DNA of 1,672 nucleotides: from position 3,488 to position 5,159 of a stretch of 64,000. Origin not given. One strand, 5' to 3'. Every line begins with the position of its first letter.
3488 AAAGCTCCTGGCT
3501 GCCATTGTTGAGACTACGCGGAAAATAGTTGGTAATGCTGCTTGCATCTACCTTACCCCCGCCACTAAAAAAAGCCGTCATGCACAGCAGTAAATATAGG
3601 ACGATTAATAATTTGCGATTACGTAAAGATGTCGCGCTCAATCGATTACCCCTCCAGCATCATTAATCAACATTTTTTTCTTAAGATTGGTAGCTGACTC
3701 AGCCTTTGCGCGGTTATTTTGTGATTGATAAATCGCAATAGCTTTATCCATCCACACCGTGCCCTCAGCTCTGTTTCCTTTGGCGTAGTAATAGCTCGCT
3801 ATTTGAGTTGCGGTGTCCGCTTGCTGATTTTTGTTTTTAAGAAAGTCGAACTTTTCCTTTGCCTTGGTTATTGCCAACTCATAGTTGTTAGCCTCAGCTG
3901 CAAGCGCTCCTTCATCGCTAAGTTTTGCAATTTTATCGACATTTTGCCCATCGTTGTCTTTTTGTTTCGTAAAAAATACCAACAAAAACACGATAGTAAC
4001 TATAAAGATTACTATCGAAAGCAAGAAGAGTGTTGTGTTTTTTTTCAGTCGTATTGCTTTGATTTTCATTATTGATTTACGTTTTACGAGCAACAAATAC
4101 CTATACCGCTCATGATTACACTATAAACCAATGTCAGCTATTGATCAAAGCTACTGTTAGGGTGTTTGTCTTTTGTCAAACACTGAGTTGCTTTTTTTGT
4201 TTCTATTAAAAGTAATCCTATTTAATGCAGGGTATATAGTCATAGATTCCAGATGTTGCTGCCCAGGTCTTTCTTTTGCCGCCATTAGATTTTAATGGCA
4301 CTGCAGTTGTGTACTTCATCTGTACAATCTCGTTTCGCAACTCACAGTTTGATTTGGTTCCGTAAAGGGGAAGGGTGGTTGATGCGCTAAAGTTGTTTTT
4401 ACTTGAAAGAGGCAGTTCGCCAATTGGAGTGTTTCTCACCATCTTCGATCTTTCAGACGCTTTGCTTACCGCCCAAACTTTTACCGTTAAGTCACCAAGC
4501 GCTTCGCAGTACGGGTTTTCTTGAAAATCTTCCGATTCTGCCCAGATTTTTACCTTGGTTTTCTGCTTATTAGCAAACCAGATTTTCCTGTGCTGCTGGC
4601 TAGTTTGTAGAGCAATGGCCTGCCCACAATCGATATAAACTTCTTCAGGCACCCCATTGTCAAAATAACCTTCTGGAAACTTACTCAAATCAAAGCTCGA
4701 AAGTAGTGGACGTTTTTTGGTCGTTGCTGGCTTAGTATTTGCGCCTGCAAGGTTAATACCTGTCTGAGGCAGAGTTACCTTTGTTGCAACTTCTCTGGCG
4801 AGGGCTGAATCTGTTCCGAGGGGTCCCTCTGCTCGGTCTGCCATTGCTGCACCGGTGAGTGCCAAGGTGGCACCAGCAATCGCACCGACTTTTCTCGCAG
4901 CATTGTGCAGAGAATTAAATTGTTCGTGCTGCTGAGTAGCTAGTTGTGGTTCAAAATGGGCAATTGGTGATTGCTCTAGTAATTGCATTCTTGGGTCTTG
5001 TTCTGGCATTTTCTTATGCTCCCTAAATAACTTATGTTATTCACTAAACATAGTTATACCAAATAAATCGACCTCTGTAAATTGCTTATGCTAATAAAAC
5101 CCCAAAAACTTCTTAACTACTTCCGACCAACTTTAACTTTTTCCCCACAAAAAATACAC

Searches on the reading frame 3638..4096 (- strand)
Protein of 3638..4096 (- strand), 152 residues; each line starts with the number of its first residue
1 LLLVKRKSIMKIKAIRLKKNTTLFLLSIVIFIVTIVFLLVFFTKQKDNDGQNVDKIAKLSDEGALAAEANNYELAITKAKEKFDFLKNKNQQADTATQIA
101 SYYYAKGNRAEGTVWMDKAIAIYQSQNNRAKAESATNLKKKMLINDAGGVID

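Call 5: search_protein_families(library=pfam, proteins=[window:3638-4096:-], max_evalue=0.01)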
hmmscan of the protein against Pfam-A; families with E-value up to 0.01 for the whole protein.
window:3638-4096:- (152 aa): 2 families
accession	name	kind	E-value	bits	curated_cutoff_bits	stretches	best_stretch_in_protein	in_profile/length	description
PF13374.12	TPR_10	-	0.0019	18.6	27.5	1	93-124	2-33/42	Tetratricopeptide repeat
PF23958.1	DUF7287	-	0.0077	17.2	27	1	24-96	10-88/157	Family of unknown function (DUF7287)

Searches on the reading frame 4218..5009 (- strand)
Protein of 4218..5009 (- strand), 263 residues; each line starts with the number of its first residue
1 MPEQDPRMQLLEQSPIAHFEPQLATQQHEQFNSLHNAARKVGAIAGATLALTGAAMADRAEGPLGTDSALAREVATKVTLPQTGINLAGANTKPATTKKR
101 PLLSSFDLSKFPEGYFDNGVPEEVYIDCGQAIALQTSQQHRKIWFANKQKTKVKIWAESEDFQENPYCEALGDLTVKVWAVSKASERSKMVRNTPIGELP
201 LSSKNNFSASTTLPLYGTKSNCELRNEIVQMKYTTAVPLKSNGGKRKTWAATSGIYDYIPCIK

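Call 5: search_protein_families(library=pfam, proteins=[window:4218-5009:-], max_evalue=0.01)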
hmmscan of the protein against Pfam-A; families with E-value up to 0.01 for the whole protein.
window:4218-5009:- (263 aa): 0 families

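Call 20: find_encoding_contigs(protein=window:4218-5009:-, flank=10000, max_places=10)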
Protein window:4218-5009:- (263 aa): 6 contigs read that carry it; 4 places shown.
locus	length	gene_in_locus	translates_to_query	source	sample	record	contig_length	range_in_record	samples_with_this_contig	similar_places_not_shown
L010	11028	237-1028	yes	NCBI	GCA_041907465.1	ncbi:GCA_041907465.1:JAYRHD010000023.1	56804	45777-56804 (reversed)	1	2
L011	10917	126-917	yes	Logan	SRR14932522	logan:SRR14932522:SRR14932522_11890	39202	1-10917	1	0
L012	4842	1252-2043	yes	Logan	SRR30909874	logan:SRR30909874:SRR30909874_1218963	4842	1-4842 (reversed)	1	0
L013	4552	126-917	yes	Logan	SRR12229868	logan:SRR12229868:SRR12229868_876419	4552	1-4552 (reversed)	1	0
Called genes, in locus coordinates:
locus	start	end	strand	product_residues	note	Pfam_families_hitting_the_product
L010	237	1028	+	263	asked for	-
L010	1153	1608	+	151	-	-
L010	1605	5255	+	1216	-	-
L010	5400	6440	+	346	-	PF11104:PilM_2, PF06723:MreB_Mbl (faint), PF14450:FtsA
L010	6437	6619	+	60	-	-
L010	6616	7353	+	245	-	PF05137:PilN (faint)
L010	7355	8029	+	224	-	-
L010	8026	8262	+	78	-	-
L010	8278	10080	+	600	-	PF05157:MshEN, PF00437:T2SSE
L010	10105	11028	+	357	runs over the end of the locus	PF00437:T2SSE, PF25199:nSTAND_NTPase5 (weak), PF13191:AAA_16 (weak)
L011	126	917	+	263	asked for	-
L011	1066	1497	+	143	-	-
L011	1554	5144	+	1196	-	-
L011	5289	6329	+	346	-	PF11104:PilM_2, PF06723:MreB_Mbl (faint), PF14450:FtsA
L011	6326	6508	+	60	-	-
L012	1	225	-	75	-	?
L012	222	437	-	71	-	PF02604:PhdYeFM_antitox (weak)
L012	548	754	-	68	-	PF24113:DUF7387 (weak)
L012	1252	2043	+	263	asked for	-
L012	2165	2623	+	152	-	-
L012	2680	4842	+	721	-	?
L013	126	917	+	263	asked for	-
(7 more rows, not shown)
